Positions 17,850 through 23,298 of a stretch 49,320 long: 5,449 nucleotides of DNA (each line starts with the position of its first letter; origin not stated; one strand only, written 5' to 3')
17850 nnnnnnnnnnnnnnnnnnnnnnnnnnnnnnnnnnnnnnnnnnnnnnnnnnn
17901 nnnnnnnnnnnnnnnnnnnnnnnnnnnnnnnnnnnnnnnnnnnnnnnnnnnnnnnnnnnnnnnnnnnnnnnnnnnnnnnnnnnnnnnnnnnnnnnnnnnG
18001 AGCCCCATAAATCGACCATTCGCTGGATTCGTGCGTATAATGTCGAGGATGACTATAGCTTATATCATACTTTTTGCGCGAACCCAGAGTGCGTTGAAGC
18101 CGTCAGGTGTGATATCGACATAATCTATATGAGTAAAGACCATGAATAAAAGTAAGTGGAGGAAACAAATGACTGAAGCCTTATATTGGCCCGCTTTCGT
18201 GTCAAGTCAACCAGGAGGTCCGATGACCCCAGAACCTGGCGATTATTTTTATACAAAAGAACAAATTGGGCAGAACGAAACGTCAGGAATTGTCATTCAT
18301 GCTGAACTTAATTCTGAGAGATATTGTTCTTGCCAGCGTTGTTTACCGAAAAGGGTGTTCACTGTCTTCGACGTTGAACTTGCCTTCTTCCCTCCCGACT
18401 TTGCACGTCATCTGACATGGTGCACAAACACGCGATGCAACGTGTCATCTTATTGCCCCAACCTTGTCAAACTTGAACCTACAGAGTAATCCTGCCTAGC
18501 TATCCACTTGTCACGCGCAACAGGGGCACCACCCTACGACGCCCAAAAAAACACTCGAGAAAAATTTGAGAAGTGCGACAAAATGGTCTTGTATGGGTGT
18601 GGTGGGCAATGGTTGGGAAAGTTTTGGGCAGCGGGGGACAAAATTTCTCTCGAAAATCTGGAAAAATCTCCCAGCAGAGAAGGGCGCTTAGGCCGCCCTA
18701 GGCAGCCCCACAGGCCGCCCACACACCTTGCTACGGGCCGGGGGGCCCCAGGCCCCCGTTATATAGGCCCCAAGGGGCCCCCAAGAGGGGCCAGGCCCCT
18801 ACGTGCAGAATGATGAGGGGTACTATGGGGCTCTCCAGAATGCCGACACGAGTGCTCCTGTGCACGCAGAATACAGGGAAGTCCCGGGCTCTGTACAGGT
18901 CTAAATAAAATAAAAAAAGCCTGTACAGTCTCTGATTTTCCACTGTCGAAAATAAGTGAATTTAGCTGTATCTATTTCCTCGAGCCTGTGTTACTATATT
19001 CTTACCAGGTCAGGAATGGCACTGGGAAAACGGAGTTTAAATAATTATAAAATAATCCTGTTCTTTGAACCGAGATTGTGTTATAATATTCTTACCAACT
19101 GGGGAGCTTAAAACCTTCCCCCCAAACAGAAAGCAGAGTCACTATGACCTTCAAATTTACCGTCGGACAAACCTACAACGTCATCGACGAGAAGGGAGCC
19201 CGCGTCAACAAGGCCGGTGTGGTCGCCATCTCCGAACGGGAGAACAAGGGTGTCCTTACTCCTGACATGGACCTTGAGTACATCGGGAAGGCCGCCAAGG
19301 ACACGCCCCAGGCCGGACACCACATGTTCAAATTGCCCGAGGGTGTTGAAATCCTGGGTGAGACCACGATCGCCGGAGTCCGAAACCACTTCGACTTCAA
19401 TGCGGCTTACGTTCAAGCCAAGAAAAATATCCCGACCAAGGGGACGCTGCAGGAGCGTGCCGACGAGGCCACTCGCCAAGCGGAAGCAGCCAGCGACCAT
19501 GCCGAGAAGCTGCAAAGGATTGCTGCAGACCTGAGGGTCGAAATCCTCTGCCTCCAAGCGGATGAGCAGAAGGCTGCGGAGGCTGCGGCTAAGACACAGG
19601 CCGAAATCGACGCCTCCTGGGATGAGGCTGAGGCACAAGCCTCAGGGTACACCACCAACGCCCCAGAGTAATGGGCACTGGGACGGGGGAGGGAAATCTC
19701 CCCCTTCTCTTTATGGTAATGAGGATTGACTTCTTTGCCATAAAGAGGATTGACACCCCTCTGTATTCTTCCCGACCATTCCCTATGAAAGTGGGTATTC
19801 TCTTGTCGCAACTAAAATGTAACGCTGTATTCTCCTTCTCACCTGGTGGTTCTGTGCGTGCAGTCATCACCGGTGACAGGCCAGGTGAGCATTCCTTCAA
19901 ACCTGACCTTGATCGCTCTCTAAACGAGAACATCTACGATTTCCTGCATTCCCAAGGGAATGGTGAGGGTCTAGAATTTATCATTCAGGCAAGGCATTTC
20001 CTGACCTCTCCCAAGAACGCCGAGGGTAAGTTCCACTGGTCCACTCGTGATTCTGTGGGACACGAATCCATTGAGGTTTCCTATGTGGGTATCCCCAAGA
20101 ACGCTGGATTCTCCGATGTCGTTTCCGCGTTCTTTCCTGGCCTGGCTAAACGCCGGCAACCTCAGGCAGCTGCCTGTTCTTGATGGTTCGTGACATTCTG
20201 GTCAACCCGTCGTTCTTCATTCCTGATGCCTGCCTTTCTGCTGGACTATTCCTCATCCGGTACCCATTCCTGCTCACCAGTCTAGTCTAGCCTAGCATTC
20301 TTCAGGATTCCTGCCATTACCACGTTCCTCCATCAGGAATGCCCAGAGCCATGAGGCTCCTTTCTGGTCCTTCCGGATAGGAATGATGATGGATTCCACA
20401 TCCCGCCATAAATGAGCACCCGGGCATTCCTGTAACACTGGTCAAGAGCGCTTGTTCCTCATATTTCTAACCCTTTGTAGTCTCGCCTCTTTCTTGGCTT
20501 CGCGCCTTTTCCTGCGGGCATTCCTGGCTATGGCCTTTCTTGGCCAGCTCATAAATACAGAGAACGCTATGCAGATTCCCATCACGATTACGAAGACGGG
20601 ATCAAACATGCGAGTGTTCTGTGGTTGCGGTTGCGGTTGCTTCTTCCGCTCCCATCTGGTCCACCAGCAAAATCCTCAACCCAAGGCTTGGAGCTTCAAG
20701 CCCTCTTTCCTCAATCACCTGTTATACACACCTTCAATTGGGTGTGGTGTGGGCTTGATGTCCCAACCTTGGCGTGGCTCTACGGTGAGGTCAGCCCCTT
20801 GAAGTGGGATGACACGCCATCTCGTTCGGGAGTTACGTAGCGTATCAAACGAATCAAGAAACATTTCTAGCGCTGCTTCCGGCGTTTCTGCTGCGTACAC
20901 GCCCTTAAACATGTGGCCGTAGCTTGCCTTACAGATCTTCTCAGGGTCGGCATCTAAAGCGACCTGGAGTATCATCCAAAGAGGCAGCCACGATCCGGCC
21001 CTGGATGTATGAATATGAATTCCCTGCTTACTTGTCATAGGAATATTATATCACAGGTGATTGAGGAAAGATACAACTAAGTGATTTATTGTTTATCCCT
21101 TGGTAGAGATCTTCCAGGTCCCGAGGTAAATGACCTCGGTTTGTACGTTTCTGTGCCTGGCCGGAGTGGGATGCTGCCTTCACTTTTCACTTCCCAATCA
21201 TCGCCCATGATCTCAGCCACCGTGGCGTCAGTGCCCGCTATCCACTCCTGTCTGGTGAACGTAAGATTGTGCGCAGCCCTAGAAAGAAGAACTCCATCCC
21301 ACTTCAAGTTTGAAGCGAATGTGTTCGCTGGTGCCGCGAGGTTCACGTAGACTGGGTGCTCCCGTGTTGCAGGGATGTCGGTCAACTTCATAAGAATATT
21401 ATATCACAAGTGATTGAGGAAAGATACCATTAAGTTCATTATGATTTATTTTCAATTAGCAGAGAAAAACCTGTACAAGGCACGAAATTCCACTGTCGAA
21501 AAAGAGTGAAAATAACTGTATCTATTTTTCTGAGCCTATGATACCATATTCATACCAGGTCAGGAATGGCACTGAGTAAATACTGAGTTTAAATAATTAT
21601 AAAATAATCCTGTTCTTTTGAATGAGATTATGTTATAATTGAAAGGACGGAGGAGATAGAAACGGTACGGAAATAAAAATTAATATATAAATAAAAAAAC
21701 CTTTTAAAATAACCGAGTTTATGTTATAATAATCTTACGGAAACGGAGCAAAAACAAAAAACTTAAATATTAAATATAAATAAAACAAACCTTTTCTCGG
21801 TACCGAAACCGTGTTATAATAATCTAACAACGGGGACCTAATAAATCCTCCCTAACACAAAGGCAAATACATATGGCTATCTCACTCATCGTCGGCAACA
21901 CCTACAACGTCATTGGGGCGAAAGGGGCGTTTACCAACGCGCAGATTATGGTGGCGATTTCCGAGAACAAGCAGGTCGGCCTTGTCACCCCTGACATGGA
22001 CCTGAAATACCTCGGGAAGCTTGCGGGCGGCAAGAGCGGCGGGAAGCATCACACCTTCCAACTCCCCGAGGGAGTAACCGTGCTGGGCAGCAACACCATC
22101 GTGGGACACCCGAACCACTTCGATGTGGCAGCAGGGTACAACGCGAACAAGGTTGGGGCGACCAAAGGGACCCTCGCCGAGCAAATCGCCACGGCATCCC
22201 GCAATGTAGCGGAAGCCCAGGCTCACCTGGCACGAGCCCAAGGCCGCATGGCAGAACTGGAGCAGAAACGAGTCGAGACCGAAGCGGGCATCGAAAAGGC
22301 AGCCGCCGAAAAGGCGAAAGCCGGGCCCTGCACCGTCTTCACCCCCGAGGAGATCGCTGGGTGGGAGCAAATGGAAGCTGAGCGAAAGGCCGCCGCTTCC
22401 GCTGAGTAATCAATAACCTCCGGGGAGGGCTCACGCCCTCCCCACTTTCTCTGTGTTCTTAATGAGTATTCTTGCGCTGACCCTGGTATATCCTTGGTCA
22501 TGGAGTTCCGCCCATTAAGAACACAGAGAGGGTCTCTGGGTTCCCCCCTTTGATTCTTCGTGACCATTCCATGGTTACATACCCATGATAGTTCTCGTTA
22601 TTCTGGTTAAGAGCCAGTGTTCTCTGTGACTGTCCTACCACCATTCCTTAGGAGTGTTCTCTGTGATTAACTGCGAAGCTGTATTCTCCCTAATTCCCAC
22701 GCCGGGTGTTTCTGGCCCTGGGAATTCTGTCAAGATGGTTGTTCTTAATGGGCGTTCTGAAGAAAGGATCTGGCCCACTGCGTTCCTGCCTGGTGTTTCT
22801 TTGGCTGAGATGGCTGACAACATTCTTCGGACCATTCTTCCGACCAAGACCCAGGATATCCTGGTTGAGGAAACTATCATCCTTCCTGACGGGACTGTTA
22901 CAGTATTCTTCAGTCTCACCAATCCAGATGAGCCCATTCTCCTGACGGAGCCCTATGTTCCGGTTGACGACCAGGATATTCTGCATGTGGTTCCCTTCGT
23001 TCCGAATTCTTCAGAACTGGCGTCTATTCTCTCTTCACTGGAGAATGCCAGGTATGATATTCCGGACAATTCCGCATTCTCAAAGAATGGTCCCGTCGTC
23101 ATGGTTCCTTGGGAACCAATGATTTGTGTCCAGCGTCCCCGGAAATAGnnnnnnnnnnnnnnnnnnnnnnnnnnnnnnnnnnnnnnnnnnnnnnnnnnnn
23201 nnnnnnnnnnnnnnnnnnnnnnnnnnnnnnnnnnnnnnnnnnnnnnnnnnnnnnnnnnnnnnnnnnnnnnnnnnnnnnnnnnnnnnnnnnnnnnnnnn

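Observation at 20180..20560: Dense cluster of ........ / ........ motifs in non-coding DNA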

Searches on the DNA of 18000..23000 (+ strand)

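Call 6: search_dna_similar(query=window:18000-23000:+, collection=phages, mode=near)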
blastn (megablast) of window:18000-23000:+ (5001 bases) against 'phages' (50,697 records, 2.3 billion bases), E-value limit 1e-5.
No match.

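Call 40: search_dna_similar(query=window:19672-20620:+, collection=phages, mode=distant, max_evalue=0.01)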
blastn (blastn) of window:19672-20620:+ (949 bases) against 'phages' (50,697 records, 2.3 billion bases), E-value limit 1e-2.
No match.

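Call 75: search_rna_families(sources=[L008, L010, L014, L018, L011, L017], threshold=evalue, max_evalue=0.1)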
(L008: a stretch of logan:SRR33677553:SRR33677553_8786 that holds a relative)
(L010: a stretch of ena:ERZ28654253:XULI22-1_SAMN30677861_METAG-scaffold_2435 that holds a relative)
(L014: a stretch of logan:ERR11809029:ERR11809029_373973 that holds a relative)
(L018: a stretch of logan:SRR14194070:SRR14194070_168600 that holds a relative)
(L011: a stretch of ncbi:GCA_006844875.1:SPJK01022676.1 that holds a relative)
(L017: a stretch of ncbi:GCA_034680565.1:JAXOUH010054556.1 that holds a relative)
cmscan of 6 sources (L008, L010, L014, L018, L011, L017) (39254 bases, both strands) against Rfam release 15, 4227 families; matches with E-value up to 0.1: 5.
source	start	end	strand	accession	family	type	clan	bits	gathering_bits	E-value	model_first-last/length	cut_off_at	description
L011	7597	7669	+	RF00005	tRNA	Gene; tRNA;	CL00001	69.4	29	2.7e-13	1-71/71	no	tRNA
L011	7244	7317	+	RF00005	tRNA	Gene; tRNA;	CL00001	67.9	29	7.3e-13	1-71/71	no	tRNA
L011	7410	7501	+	RF00005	tRNA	Gene; tRNA;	CL00001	57.7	29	4.7e-10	1-71/71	no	tRNA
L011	7597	7670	-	RF04354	Plastid-ycf2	Cis-reg;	-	32.8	65.7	0.0037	1-75/75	no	Plastid-ycf2 5UTR RNA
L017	296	359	+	RF02276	Hammerhead_II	Gene; ribozyme;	CL00010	29.8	37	0.032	1-66/66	no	Hammerhead ribozyme (type II)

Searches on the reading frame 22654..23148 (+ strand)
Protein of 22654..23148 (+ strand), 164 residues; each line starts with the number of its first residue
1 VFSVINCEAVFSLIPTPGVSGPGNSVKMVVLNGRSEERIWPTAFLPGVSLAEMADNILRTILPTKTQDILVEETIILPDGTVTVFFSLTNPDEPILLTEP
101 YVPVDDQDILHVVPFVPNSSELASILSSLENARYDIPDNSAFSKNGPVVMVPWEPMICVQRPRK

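Call 16: search_protein_families(library=pfam, proteins=[window:22654-23148:+], max_evalue=0.1)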
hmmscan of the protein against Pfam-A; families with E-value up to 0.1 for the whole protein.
window:22654-23148:+ (164 aa): 1 family
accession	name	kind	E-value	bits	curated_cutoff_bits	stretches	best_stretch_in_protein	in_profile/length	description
PF21089.3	PKS_DH_N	-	0.0049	17.2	27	1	38-92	34-92/103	Polyketide synthase dehydratase domain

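Call 17: search_protein_families(library=phrogs, proteins=[window:22654-23148:+], max_evalue=0.1)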
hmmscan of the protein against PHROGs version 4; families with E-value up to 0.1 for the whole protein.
window:22654-23148:+ (164 aa): 1 family
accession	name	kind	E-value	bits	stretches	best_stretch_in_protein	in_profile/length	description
phrog_22303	-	unknown function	0.074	13.8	0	55-76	2-23/49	-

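Call 41: find_homologous_proteins(query=window:22663-23148:+, max_evalue=0.01)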
Query window:22663-23148:+ (161 aa): 1 proteins with E <= 0.01 among 44 candidates.
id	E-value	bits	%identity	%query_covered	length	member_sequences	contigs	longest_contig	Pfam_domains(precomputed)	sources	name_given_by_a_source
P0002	2.5e-100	351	100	100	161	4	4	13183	-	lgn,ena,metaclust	metaclust:\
